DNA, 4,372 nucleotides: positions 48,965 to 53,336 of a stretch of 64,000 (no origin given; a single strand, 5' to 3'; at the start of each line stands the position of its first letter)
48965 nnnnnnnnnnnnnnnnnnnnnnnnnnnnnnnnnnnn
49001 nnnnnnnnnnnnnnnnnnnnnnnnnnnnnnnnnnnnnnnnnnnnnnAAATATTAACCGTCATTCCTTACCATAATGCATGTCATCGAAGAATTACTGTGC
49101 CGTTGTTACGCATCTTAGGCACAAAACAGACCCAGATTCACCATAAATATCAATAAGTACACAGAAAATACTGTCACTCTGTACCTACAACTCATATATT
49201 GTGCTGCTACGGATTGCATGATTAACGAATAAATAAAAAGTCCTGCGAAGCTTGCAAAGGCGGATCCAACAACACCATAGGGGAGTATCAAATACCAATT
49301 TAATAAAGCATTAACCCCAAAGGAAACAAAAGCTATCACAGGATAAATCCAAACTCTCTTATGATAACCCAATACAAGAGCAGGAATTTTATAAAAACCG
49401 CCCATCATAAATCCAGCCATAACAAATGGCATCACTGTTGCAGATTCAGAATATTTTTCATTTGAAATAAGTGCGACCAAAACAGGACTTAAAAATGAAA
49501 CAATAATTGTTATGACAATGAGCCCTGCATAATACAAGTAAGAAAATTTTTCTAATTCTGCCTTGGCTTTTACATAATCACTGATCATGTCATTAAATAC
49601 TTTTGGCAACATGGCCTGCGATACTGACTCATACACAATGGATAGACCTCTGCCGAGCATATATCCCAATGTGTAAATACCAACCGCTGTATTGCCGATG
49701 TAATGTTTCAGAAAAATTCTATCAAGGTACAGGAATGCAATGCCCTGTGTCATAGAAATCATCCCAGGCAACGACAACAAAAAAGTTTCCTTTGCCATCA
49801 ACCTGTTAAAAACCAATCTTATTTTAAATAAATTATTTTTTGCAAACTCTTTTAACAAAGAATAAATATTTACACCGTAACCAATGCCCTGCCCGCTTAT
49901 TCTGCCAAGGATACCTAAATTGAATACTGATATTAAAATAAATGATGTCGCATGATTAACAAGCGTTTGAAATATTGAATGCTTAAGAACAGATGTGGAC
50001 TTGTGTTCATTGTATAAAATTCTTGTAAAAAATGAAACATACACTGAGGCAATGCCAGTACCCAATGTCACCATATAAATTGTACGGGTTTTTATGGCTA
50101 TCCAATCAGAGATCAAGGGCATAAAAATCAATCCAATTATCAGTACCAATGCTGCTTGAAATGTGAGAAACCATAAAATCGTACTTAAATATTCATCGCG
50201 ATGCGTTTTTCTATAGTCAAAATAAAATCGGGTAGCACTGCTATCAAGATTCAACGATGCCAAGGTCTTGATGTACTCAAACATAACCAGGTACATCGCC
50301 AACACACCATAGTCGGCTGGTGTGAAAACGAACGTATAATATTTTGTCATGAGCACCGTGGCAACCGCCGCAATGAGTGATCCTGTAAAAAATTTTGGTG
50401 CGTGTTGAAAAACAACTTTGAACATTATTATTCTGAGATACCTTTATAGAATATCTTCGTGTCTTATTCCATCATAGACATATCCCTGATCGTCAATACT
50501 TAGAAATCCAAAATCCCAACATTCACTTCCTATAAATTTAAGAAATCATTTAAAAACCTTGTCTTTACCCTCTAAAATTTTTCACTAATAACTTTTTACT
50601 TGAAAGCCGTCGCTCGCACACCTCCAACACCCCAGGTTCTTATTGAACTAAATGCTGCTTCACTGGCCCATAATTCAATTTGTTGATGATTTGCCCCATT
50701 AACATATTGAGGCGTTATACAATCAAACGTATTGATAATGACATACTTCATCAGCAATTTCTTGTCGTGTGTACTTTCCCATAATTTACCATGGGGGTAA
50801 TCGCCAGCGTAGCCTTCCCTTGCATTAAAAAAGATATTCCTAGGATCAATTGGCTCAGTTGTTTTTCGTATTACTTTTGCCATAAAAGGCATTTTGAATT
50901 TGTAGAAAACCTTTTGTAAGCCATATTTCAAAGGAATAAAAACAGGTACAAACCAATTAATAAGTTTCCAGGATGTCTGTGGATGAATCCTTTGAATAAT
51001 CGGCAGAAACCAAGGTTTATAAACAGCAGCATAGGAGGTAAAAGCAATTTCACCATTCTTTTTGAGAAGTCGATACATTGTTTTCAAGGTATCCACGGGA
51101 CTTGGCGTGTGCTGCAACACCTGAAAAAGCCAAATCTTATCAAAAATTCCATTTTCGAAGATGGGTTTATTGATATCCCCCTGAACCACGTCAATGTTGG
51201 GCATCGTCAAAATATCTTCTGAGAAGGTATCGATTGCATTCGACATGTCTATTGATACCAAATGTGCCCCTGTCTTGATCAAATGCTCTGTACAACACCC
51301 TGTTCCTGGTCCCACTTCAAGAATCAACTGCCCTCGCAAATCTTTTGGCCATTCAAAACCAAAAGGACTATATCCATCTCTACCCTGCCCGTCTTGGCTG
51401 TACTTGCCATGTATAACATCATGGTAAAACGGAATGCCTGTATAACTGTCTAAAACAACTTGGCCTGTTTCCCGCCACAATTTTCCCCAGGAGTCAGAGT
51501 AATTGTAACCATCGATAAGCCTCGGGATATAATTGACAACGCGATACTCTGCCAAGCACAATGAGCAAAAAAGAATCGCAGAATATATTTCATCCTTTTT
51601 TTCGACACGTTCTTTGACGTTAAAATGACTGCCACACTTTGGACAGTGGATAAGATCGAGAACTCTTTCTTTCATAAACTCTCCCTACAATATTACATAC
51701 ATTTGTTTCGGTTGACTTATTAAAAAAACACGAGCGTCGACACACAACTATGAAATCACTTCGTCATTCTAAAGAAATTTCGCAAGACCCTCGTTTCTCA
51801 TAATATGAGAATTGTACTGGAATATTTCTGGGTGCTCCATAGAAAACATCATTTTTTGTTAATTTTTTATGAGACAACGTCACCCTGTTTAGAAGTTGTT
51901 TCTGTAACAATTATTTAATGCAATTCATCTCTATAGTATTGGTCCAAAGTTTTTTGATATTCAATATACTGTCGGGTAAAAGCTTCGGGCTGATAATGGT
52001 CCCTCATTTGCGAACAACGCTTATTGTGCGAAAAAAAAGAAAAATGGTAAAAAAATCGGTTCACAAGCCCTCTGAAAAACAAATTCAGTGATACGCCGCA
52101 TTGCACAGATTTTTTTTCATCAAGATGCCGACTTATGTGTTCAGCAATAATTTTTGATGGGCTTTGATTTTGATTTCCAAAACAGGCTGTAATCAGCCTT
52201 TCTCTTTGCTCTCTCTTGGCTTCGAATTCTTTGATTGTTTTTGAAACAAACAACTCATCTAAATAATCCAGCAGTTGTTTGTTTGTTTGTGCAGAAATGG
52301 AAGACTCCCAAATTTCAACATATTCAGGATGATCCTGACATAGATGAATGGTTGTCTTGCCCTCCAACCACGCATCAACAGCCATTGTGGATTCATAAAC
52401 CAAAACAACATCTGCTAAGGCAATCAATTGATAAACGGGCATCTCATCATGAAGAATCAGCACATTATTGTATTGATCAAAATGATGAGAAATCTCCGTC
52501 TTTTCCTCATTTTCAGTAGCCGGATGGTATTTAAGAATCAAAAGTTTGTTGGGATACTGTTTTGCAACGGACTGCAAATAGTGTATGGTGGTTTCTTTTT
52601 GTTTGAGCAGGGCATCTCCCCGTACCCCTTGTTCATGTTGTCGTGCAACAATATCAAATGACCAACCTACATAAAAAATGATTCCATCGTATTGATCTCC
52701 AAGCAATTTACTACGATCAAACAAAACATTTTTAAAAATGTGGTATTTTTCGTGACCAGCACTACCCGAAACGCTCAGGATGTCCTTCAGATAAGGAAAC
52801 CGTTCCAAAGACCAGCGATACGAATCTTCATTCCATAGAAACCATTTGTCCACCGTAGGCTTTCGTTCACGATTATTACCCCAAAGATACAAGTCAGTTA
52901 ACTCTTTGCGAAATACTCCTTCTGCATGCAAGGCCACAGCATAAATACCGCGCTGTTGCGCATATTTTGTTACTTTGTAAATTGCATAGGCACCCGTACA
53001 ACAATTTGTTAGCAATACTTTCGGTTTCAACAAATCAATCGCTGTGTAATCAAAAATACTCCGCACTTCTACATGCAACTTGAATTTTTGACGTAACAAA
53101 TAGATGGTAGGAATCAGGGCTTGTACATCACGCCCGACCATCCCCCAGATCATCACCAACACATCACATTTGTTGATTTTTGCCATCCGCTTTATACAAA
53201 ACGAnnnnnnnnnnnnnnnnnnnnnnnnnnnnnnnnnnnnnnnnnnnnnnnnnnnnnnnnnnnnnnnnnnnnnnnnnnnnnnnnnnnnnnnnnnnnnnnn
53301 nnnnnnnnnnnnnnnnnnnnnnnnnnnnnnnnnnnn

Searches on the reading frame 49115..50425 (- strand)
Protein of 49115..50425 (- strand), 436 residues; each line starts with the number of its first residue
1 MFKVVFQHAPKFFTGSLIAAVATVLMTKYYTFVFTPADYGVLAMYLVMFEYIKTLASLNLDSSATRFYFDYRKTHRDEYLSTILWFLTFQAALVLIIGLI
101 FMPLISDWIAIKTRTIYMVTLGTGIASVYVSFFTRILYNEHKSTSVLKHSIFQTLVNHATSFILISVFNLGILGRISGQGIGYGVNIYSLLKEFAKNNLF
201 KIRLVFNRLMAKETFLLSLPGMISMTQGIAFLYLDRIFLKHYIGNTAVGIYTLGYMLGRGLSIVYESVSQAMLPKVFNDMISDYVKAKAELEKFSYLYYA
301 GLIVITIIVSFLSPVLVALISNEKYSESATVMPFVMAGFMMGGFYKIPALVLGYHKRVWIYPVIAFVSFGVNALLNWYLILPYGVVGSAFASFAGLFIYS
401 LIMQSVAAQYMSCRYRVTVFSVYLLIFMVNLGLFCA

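Call 11: search_protein_families(library=pfam, proteins=[window:49115-50425:-])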
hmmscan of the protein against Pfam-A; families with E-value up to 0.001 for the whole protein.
window:49115-50425:- (436 aa): 2 families
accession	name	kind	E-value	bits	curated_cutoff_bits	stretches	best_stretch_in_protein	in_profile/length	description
PF01943.22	Polysacc_synt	-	3.4e-16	59.9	28.2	1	14-274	10-268/274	Polysaccharide biosynthesis protein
PF13440.11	Polysacc_synt_3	-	6.3e-05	22.8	23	1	35-328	7-291/293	Polysaccharide biosynthesis protein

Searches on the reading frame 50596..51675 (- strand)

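Call 11: search_protein_families(library=pfam, proteins=[window:50596-51675:-])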
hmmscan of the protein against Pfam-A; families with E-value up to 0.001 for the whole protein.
window:50596-51675:- (359 aa): 7 families
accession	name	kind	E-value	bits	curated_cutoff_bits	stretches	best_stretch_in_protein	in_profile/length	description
PF08241.18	Methyltransf_11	-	2.2e-15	57.5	21.2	1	119-212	1-95/95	Methyltransferase domain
PF13649.12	Methyltransf_25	-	1.7e-12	48.3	27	1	118-208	1-97/97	Methyltransferase domain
PF13489.12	Methyltransf_23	-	2.1e-11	44.3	27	1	109-217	17-121/164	Methyltransferase domain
PF13847.12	Methyltransf_31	-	1.5e-10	41.4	27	1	118-216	7-113/145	Methyltransferase domain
PF08242.18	Methyltransf_12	-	3.1e-10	41.1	30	1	119-209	1-97/98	Methyltransferase domain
PF00398.26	RrnaAD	-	7.4e-05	22.4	24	1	116-175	32-92/263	Ribosomal RNA adenine dimethylase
PF08003.17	Methyltransf_9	-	0.00072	19.1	23.8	0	112-212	113-217/315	Protein of unknown function (DUF1698)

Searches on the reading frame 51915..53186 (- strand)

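Call 11: search_protein_families(library=pfam, proteins=[window:51915-53186:-])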
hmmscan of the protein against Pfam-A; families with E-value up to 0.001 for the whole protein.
window:51915-53186:- (423 aa): 1 family
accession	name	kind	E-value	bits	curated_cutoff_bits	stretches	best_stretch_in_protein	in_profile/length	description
PF05159.20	Capsule_synth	-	0.00052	20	20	1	196-280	169-259/310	Capsule polysaccharide biosynthesis protein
